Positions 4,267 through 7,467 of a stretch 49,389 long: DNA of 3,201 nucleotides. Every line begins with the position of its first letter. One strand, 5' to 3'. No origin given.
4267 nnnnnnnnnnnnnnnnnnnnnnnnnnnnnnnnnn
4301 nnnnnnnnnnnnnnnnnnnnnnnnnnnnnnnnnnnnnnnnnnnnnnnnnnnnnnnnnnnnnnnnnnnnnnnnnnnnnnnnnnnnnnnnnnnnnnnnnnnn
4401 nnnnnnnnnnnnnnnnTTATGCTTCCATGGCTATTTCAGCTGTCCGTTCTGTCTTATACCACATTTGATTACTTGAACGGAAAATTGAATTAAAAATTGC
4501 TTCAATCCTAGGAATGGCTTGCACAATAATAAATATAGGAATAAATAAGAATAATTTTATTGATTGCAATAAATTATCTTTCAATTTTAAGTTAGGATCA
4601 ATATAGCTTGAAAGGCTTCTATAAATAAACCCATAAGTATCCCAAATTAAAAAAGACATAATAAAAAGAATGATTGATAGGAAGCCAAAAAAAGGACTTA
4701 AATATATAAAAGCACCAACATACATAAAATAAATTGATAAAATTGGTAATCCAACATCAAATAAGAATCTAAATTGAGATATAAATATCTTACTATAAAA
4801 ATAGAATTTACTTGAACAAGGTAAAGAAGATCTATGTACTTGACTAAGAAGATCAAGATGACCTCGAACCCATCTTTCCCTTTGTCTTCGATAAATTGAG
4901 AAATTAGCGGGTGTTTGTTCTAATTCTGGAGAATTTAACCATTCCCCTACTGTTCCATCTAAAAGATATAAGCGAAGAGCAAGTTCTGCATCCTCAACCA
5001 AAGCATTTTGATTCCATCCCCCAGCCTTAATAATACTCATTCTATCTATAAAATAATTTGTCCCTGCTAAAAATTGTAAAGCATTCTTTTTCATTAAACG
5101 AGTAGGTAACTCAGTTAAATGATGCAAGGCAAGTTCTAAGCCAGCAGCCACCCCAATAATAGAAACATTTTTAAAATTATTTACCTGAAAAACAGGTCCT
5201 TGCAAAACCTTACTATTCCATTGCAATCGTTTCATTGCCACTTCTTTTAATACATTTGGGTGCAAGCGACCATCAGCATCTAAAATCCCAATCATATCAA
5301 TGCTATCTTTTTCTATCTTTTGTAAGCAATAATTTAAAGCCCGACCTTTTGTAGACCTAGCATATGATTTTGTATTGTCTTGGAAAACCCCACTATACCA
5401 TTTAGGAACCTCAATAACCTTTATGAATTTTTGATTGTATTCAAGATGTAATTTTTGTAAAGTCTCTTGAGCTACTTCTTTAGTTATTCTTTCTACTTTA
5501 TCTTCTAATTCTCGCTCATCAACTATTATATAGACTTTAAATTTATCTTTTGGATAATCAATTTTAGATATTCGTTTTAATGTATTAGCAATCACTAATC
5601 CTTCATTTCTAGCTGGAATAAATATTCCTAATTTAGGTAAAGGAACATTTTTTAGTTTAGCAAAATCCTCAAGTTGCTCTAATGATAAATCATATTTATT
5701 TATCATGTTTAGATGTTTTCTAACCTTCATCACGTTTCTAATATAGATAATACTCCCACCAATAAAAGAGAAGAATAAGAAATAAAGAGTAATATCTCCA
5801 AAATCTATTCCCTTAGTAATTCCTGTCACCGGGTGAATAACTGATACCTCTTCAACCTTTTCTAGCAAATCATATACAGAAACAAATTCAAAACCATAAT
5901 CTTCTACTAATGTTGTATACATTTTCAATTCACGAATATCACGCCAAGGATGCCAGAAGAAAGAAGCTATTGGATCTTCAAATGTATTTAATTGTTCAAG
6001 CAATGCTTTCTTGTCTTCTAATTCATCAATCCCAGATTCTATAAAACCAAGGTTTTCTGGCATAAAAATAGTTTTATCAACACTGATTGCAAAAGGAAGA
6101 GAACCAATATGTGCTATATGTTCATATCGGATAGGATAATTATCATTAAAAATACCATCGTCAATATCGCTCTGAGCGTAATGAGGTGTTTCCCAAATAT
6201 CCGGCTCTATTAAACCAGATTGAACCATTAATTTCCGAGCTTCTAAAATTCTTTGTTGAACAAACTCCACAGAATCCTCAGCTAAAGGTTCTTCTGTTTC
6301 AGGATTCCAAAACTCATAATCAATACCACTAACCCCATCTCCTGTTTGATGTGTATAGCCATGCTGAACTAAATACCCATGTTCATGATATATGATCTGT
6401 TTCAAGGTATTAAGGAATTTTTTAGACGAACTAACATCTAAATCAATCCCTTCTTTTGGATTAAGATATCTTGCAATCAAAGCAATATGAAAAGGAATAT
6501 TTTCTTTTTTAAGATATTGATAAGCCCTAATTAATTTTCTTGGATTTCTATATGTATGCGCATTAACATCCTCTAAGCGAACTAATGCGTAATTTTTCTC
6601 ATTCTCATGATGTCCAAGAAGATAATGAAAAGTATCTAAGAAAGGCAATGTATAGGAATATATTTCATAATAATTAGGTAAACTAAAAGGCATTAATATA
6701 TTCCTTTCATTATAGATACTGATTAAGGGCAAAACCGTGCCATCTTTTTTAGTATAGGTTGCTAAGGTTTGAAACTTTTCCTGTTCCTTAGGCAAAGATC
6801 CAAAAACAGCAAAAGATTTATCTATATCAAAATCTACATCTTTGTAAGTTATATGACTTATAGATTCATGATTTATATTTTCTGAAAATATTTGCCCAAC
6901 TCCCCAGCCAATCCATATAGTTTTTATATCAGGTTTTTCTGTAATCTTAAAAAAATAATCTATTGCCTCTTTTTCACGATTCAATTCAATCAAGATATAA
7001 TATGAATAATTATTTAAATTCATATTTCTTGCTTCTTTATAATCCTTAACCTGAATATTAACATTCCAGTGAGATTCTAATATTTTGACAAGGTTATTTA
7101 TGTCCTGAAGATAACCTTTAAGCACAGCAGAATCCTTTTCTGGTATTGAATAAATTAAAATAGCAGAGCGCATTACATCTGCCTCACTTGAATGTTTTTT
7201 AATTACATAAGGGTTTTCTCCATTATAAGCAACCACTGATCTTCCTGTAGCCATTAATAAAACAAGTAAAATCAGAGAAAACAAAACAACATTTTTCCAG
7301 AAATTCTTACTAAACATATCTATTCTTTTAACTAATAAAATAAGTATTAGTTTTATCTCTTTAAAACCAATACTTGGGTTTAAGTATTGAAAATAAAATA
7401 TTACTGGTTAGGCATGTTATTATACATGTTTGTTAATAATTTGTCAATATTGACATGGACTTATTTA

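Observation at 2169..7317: Compact three-gene exopolysaccharide system predicted to make a ManNAc-containing polymer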

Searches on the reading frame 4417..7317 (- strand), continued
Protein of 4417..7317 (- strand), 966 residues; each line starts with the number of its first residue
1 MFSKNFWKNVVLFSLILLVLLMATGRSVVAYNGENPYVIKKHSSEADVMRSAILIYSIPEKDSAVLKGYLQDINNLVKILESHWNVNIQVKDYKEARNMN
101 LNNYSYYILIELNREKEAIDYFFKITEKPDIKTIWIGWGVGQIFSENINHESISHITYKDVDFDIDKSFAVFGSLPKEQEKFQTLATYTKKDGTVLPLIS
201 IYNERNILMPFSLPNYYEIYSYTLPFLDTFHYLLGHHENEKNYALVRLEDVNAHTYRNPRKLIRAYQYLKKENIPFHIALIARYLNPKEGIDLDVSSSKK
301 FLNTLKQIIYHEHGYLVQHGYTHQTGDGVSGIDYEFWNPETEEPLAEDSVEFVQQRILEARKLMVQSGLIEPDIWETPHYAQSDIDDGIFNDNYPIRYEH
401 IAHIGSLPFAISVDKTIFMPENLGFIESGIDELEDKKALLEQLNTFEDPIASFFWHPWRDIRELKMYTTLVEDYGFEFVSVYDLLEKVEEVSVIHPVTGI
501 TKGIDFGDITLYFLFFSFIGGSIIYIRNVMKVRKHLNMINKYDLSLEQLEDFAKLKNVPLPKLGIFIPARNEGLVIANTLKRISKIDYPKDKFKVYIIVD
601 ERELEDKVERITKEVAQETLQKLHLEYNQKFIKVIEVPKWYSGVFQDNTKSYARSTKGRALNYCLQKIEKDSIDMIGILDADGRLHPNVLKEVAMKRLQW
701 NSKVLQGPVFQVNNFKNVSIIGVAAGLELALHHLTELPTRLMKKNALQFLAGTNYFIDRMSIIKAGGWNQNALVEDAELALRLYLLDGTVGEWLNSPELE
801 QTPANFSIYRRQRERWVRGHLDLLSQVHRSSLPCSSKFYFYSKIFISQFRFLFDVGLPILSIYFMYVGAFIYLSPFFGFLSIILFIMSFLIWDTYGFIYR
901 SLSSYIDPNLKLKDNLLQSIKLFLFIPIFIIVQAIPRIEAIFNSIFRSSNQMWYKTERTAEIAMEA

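Call 82: search_protein_families(library=ncbifam, proteins=[L059:3979-5151:+, L011:8805-9899:+, L016:8760-9866:+, L012:2906-3982:+, L038:6743-7852:+, L010:3353-4459:+, L008:8232-9329:+, L037:4664-5758:+, L073:16337-17446:+, L074:7471-8643:+], max_evalue=1e-10)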
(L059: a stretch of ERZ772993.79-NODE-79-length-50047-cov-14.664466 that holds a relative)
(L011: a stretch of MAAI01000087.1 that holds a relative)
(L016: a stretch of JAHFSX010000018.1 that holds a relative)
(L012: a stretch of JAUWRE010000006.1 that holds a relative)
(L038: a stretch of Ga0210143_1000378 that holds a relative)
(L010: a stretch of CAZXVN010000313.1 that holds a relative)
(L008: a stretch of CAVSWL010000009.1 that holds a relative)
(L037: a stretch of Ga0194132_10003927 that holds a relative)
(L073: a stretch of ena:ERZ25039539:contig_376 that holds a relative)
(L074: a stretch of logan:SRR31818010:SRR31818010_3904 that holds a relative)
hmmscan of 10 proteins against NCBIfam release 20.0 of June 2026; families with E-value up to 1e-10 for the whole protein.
L059:3979-5151:+ (390 aa): 2 families
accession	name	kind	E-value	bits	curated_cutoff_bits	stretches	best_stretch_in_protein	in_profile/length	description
TIGR00236.1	wecB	equivalog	1.6e-135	452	210.15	1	10-373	3-363/366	non-hydrolyzing UDP-N-acetylglucosamine 2-epimerase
TIGR03568.1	NeuC_NnaA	equivalog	1.3e-24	86.8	235.9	1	12-372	5-365/365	UDP-N-acetylglucosamine 2-epimerase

L011:8805-9899:+ (365 aa): 2 families
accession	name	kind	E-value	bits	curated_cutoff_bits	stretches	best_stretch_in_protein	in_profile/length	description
TIGR00236.1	wecB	equivalog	5.3e-134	447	210.15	1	1-364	6-365/366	non-hydrolyzing UDP-N-acetylglucosamine 2-epimerase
TIGR03568.1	NeuC_NnaA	equivalog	1.3e-22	80.2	235.9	1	62-361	73-365/365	UDP-N-acetylglucosamine 2-epimerase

L016:8760-9866:+ (369 aa): 2 families
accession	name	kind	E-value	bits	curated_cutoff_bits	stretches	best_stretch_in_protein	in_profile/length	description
TIGR00236.1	wecB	equivalog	5.6e-133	443.6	210.15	1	1-368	1-361/366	non-hydrolyzing UDP-N-acetylglucosamine 2-epimerase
TIGR03568.1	NeuC_NnaA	equivalog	2.2e-19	69.6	235.9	1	2-369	2-365/365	UDP-N-acetylglucosamine 2-epimerase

L012:2906-3982:+ (359 aa): 2 families
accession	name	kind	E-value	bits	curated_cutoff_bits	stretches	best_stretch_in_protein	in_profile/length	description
TIGR00236.1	wecB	equivalog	4.3e-117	391.3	210.15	1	1-358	4-362/366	non-hydrolyzing UDP-N-acetylglucosamine 2-epimerase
TIGR03568.1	NeuC_NnaA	equivalog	4.8e-20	71.8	235.9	1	2-357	5-364/365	UDP-N-acetylglucosamine 2-epimerase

L038:6743-7852:+ (370 aa): 2 families
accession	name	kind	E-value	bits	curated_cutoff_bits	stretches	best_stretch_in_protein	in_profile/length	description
TIGR00236.1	wecB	equivalog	5.7e-129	430.4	210.15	1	3-365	2-362/366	non-hydrolyzing UDP-N-acetylglucosamine 2-epimerase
TIGR03568.1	NeuC_NnaA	equivalog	1.4e-21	76.8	235.9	1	2-363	1-363/365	UDP-N-acetylglucosamine 2-epimerase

L010:3353-4459:+ (369 aa): 2 families
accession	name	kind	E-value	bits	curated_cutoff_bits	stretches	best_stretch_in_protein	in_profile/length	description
TIGR00236.1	wecB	equivalog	1.9e-135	451.8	210.15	1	1-368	1-361/366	non-hydrolyzing UDP-N-acetylglucosamine 2-epimerase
TIGR03568.1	NeuC_NnaA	equivalog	8.9e-23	80.7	235.9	1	2-369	2-365/365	UDP-N-acetylglucosamine 2-epimerase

L008:8232-9329:+ (366 aa): 2 families
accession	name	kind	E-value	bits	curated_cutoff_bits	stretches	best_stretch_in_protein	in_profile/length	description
TIGR00236.1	wecB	equivalog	3.7e-136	454.1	210.15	1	1-364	3-363/366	non-hydrolyzing UDP-N-acetylglucosamine 2-epimerase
TIGR03568.1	NeuC_NnaA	equivalog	8.3e-22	77.5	235.9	1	1-363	3-365/365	UDP-N-acetylglucosamine 2-epimerase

L037:4664-5758:+ (365 aa): 2 families
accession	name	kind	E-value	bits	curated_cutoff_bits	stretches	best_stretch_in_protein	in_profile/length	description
TIGR00236.1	wecB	equivalog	4.3e-131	437.4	210.15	1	1-363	3-362/366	non-hydrolyzing UDP-N-acetylglucosamine 2-epimerase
TIGR03568.1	NeuC_NnaA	equivalog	7.7e-20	71.1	235.9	1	1-363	3-365/365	UDP-N-acetylglucosamine 2-epimerase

L073:16337-17446:+ (369 aa): 2 families
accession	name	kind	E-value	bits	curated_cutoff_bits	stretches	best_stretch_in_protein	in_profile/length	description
TIGR00236.1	wecB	equivalog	4.4e-138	460.4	210.15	1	1-365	1-364/366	non-hydrolyzing UDP-N-acetylglucosamine 2-epimerase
TIGR03568.1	NeuC_NnaA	equivalog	3.7e-27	95.2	235.9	1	2-363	2-365/365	UDP-N-acetylglucosamine 2-epimerase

L074:7471-8643:+ (390 aa): 2 families
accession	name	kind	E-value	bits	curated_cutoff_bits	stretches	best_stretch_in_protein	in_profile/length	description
TIGR00236.1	wecB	equivalog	6.1e-123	410.6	210.15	1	7-365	2-363/366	non-hydrolyzing UDP-N-acetylglucosamine 2-epimerase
TIGR03568.1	NeuC_NnaA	equivalog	6.1e-22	78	235.9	1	6-308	1-306/365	UDP-N-acetylglucosamine 2-epimerase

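Call 84: search_protein_families(library=pfam, proteins=[L011:6136-8262:-, L011:8784-9917:+, L011:9914-11476:+, L011:11473-13764:+, L011:13739-14845:+, L011:14894-15583:+, L011:15580-16314:+, L011:16401-17840:+, L011:18159-20222:+], max_evalue=0.001)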
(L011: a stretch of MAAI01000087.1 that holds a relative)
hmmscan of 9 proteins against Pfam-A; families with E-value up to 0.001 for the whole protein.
L011:6136-8262:- (708 aa): 7 families
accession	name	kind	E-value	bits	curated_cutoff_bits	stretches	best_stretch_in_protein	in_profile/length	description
PF00563.25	EAL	-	2.4e-61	207.6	31.3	1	464-698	3-236/236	EAL domain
PF00990.26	GGDEF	-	9.2e-43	146.2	23.8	1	283-441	1-161/161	Diguanylate cyclase, GGDEF domain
PF13426.13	PAS_9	-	1.3e-19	70.8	27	1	170-270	3-102/103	PAS domain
PF00989.32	PAS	-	3.5e-13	50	22.6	1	160-269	3-113/113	PAS fold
PF08448.16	PAS_4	-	1e-12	48.6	23.1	1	27-130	2-109/110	PAS fold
PF08447.18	PAS_3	-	6.2e-10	39.6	25.6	1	181-265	2-88/89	PAS fold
PF13188.13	PAS_8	-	8.3e-06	26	21.8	1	159-206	2-47/65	PAS domain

L011:8784-9917:+ (377 aa): 1 family
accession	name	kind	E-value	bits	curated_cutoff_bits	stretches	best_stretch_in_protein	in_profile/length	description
PF02350.25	Epimerase_2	-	2.3e-112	375.8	30.6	1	32-368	9-346/347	UDP-N-acetylglucosamine 2-epimerase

L011:9914-11476:+ (520 aa): 2 families
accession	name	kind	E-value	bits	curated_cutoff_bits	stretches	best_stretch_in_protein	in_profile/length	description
PF13632.12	Glyco_trans_2_3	-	7.2e-19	68.8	27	1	203-420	4-185/198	Glycosyl transferase family group 2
PF13641.12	Glyco_tranf_2_3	-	1.5e-06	28.9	27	1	84-344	3-229/230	Glycosyltransferase like family 2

L011:11473-13764:+ (763 aa): 1 family
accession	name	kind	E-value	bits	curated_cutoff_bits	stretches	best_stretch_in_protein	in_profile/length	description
PF10096.14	DUF2334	-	9e-18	65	26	1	418-651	2-190/203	Uncharacterized protein conserved in bacteria (DUF2334)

L011:13739-14845:+ (368 aa): 1 family
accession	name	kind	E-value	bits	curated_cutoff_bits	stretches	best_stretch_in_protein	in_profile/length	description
PF14488.12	DUF4434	-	2.3e-44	152.5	30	1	59-338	4-280/283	Domain of unknown function (DUF4434)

L011:14894-15583:+ (229 aa): 1 family
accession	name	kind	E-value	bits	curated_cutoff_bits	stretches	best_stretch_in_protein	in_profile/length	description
PF09359.15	VTC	-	1.9e-23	83.7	23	1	4-220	3-232/235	VTC domain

L011:15580-16314:+ (244 aa): 1 family
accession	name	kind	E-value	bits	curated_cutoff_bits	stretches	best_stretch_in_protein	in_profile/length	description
PF16316.10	DUF4956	-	1.9e-10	41.2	30.6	1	48-167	3-125/169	Domain of unknown function (DUF4956)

L011:16401-17840:+ (479 aa): 1 family
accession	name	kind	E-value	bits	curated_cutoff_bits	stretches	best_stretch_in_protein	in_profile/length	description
PF08757.17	CotH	-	6.1e-17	62.5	23.8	1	194-417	48-287/322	CotH kinase protein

L011:18159-20222:+ (687 aa): 2 families
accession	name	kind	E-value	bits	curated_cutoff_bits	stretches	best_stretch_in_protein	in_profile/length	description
PF13372.12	Alginate_exp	-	1.3e-34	120.1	25.2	1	334-675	76-388/395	Alginate export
PF11741.13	AMIN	-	1.7e-10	41.4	20.5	1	48-144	5-101/101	AMIN domain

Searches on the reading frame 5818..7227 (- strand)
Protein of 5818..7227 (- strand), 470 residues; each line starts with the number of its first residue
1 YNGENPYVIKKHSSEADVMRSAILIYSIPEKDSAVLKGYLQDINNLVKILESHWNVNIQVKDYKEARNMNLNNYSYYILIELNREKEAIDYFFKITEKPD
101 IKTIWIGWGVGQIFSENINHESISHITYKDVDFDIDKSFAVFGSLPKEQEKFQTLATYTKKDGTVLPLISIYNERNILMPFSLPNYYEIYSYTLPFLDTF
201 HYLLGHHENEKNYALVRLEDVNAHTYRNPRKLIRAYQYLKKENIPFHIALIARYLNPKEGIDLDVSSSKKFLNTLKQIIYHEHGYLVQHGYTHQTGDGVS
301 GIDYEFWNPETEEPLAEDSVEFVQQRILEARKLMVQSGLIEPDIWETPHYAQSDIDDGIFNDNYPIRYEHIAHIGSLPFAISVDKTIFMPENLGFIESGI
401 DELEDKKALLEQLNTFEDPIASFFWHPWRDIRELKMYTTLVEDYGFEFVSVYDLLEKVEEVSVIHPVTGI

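Call 41: search_solved_structures(query=A2, max_evalue=10, show_alignments=2)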
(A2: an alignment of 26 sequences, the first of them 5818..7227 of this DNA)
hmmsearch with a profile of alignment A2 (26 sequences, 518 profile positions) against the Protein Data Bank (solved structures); distinct sequences matched with E-value up to 10: 4.
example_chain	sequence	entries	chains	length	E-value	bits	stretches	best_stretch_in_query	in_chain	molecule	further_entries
7ax7_A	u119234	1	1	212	7.1e-06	28.2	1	433-514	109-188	Endo-1,4-beta-xylanase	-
7y51_A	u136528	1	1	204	0.0056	18.6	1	484-514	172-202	Predicted xylanase/chitin deacetylase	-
7fbw_A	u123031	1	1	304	0.017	17.1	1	485-514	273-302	Predicted xylanase/chitin deacetylase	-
2j13_A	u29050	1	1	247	0.042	15.8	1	484-517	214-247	POLYSACCHARIDE DEACETYLASE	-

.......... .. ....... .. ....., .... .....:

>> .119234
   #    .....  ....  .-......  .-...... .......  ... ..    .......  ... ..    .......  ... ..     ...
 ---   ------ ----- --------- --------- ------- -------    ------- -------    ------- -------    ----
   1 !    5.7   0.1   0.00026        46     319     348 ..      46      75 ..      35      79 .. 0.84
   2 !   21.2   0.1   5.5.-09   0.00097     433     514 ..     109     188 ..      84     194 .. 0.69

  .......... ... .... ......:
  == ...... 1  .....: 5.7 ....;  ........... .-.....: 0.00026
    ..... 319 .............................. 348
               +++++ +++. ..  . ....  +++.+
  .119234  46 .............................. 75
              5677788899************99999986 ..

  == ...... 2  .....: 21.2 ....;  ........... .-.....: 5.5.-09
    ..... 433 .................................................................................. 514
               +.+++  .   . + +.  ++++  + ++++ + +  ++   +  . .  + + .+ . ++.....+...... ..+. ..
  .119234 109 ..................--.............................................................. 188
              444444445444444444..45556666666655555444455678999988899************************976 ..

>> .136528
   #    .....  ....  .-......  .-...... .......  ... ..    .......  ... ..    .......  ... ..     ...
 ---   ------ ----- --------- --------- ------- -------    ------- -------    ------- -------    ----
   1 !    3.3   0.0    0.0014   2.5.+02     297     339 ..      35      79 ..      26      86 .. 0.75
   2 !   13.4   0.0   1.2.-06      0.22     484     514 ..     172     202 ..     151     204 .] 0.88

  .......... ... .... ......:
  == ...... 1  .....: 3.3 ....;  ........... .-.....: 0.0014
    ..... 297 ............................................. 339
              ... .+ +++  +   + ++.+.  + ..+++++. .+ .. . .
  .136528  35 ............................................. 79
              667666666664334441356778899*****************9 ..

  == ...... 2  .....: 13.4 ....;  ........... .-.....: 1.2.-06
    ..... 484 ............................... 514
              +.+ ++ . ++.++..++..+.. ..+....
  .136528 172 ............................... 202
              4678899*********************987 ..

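Call 47: predict_structure(alignment_id=A2)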
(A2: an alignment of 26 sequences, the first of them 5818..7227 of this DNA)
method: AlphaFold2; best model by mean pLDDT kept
length: 470 residues; sequences in the alignment: 26
mean_pLDDT: 88.6   pTM: 0.88
mean pLDDT of the five models: 88.6, 86.8, 85.8, 84.4, 84.4
residues with pLDDT >= 90: 307; 70-90: 129; 50-70: 24; < 50: 10
segments of 3 or more residues with pLDDT < 50: 461-465
pLDDT, mean of each block of 10 residues (from residue 1): 75 86 93 86 93 93 95 95 88 90 84 59 92 88 72 90 92 88 84 92 80 95 87 95 97 96 96 95 91 93 92 91 95 97 89 89 91 86 91 81 88 94 93 94 97 85 51
secondary structure, 60 per line:
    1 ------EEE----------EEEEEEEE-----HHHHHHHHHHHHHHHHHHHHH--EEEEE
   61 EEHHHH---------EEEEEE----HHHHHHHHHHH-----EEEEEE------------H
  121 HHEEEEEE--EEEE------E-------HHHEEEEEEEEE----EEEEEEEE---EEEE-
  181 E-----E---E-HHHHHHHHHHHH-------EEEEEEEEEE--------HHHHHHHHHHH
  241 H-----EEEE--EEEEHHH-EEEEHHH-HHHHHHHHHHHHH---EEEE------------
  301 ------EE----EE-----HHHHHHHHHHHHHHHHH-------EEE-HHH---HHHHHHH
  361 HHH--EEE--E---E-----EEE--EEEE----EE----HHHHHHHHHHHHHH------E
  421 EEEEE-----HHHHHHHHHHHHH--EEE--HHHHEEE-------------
elements in order: E7-9 E20-27 H33-53 E56-62 H63-66 E76-81 H86-96 E102-107 E123-128 E131-134 E152-160 E165-172 E176-179 H193-204 E212-221 H230-241 E247-250 E253-256 E261-264 H269-281 E285-288 H320-336 E344-346 H354-363 E366-368 E381-383 E386-389 H400-413 E420-425 H431-443 E446-448 H451-454 E455-457

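Call 50: fold_search(model_id=the predicted structure, library=pdb)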
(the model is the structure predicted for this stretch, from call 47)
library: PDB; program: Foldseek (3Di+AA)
matches with E <= 10: 1302; with E <= 0.001: 44
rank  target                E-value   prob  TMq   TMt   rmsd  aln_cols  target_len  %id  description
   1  8qpg_TA               4.8e-09  1.00  0.35  0.39   4.9       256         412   14  Turret of Haloferax tailed virus 1 (released 2024-10-09)
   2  3qbu_A                3.8e-07  1.00  0.36  0.55   7.2       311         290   12  Crystal structure of putative peptidoglycan deactelyase (HP0310) from Helicobacter pylori (released 2011-05-25)
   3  3rxz_B                1.2e-06  1.00  0.37  0.57   4.8       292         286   10  Crystal structure of putative polysaccharide deacetylase from Mycobacterium smegmatis (released 2011-06-22)
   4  1z7a_F                3.0e-06  1.00  0.33  0.49   6.0       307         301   11  Crystal structure of probable Polysaccharide deacetylase from Pseudomonas aeruginosa PAO1 (released 2005-05-10)
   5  1z7a_A                3.6e-06  1.00  0.34  0.50   5.8       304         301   11  Crystal structure of probable Polysaccharide deacetylase from Pseudomonas aeruginosa PAO1 (released 2005-05-10)
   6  6hm9                  4.0e-06  1.00  0.32  0.52   5.3       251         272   13  Crystal structure of a BA3943 mutant,a CE4 family pseudoenzyme with restored enzymatic activity. (released 2019-10-09)
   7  7bkf                  4.8e-06  1.00  0.32  0.51   5.5       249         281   14  Crystal structure of WT BA3943, a CE4 family pseudoenzyme from Bacillus Anthracis (released 2021-05-19)
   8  1z7a_C                5.4e-06  1.00  0.34  0.50   5.8       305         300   12  Crystal structure of probable Polysaccharide deacetylase from Pseudomonas aeruginosa PAO1 (released 2005-05-10)
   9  4m1b_A                6.5e-06  1.00  0.31  0.66   4.5       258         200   10  Structural Determination of BA0150, a Polysaccharide Deacetylase from Bacillus anthracis (released 2014-02-12)
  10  7ax7                  6.9e-06  1.00  0.31  0.65   4.3       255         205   12  Crystal structure of the Xyl-CE4 domain of a multidomain xylanase from the hindgut metagenome of Trinervitermes trinervo (released 2020-11-18)
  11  3cl6_A                8.7e-06  1.00  0.34  0.49   6.0       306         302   11  Crystal structure of Puue Allantoinase (released 2008-06-10)
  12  7fbw                  9.8e-06  1.00  0.30  0.69   5.7       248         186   13  Acetylxylan esterase from Caldanaerobacter subterraneus subsp. tengcongensis (released 2021-10-27)
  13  6h8l_B                1.6e-05  1.00  0.31  0.65   4.9       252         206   11  Structure of peptidoglycan deacetylase PdaC from Bacillus subtilis (released 2019-11-13)
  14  6hpa                  1.7e-05  1.00  0.32  0.52   5.5       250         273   14  Crystal structure of a BA3943 mutant,a CE4 family pseudoenzyme (released 2019-10-09)
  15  3rxz_A                1.7e-05  1.00  0.36  0.55   5.7       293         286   11  Crystal structure of putative polysaccharide deacetylase from Mycobacterium smegmatis (released 2011-06-22)
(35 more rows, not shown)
